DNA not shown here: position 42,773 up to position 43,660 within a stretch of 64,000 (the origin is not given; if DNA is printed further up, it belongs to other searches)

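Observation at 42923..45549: Minimal cohesin-dockerin pair: cohesin-like PEP-CTERM-like surface protein next to a dockerin-tagged metallophosphoesterase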

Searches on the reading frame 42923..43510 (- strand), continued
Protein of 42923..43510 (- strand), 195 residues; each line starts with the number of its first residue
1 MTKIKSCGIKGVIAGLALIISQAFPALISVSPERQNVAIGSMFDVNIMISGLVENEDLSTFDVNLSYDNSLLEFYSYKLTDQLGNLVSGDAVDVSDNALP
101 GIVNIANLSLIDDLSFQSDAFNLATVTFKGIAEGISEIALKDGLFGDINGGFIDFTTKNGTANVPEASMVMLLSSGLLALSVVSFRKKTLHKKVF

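Call 52: find_encoding_contigs(protein=P0139, flank=8000, max_places=2)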
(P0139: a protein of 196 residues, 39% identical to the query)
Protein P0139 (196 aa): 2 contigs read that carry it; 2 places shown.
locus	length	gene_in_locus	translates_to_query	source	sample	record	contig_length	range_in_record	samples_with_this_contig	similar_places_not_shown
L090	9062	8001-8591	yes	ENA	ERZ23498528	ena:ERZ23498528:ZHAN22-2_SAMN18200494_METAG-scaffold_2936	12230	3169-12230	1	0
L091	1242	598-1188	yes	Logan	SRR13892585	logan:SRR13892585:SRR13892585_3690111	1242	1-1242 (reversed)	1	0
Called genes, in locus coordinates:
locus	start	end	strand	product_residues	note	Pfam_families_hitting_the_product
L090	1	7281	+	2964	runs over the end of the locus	PF13205:Big_5, PF15780:ASH, PF13229:Beta_helix, PF05048:NosD, PF13229:Beta_helix, PF26549:Tricorn_N, PF26549:Tricorn_N, PF07676:PD40, +5 more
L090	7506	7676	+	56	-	PF11617:Cu-binding_MopE (weak)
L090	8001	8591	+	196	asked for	PF00963:Cohesin (weak), PF07589:PEP_exosort_dom (weak)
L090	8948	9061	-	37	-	?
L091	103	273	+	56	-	PF11617:Cu-binding_MopE (weak)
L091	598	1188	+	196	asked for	PF00963:Cohesin (weak), PF07589:PEP_exosort_dom (weak)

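Call 80: find_encoding_contigs(protein=P0150, flank=8000, max_places=2)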
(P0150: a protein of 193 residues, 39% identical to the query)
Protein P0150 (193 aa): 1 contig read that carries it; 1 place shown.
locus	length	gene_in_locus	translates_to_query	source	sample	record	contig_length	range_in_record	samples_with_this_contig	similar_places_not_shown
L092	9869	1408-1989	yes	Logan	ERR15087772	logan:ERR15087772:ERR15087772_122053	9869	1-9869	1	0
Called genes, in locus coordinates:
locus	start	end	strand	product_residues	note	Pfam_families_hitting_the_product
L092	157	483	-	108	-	PF13635:DUF4143, PF08378:NERD (faint)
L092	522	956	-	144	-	-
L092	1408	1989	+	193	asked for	PF07589:PEP_exosort_dom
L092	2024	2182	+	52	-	-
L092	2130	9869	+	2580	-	?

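Call 81: find_encoding_contigs(protein=P0163, flank=8000, max_places=2)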
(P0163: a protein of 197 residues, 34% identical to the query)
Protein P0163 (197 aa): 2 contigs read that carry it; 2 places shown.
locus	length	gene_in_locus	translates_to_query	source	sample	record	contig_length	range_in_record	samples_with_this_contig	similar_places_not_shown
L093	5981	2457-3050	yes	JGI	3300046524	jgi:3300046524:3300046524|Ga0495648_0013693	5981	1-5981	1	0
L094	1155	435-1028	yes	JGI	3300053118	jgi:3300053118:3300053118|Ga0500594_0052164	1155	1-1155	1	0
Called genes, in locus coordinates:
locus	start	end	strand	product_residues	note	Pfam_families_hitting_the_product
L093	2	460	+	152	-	?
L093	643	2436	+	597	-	PF00149:Metallophos, PF00404:Dockerin_1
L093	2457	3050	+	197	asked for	-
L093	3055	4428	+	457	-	-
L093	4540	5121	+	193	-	PF14803:Zn_ribbon_Nudix, PF00293:NUDIX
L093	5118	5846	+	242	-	PF03588:Leu_Phe_trans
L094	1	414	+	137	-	?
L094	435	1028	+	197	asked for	-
